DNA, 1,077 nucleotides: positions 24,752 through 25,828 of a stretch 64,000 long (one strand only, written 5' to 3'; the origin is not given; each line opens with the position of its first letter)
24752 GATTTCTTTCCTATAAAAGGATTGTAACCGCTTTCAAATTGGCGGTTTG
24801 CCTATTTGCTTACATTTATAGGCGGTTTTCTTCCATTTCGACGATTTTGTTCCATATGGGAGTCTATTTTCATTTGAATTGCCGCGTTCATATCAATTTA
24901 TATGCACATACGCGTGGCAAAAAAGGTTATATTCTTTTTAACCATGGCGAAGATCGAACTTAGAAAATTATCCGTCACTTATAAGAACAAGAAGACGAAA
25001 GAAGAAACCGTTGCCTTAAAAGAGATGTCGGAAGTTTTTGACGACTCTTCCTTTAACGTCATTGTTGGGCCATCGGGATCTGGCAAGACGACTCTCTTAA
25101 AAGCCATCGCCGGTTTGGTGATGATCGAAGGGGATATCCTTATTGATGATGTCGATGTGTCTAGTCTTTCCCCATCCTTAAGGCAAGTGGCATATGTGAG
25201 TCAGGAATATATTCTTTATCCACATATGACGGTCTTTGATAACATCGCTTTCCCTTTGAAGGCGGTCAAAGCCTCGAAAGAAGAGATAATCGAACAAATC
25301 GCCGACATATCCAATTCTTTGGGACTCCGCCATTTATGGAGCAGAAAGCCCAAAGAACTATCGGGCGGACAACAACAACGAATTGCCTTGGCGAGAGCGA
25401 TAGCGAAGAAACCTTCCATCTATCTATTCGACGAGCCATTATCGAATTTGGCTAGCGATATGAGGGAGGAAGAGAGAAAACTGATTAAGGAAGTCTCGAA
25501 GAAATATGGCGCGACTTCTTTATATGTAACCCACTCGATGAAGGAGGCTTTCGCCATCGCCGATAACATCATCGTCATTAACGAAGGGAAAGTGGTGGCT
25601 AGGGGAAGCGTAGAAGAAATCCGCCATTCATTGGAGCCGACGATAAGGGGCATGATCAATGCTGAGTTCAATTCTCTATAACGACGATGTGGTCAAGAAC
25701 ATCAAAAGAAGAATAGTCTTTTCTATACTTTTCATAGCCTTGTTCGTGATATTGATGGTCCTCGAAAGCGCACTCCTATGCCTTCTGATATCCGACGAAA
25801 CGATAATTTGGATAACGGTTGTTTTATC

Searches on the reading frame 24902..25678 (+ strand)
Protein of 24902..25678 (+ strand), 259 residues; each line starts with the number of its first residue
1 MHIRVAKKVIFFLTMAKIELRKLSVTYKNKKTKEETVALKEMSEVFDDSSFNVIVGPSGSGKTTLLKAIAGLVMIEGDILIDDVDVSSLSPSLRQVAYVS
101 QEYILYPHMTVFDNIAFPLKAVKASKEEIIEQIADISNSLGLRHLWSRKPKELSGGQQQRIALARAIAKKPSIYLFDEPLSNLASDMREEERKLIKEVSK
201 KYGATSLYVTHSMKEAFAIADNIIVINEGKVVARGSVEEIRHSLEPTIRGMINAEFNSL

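Call 37: search_protein_families(library=pfam, proteins=[window:24902-25678:+], max_evalue=0.0001)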
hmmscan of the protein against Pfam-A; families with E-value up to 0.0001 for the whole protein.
window:24902-25678:+ (259 aa): 9 families
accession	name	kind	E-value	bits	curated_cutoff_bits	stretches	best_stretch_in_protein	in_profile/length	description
PF00005.33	ABC_tran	-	3.9e-31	108.9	25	1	46-180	8-136/137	ABC transporter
PF13304.12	AAA_21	-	2.1e-08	35.1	27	1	51-72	1-22/304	AAA domain, putative AbiEii toxin, Type IV TA system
PF02463.25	SMC_N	-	2.4e-08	34.1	40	0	48-69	23-44/220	RecF/RecN/SMC N terminal domain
PF13175.12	AAA_15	-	2.3e-05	24.6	32.1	0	39-70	21-44/374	AAA ATPase domain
PF20720.3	nSTAND3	-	3.1e-05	24.2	27.2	0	35-78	3-46/155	Novel STAND NTPase 3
PF09818.15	ABC_ATPase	-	4.9e-05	22.9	23.2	0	193-233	213-253/283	P-loop domain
PF13476.12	AAA_23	-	5.7e-05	24.3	27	1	48-70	18-40/201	AAA domain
PF00004.35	AAA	-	7.1e-05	23.7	21.2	0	54-73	3-22/131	ATPase family associated with various cellular activities (AAA)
PF13604.12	AAA_30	-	8.8e-05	22.8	27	0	48-102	16-65/191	AAA domain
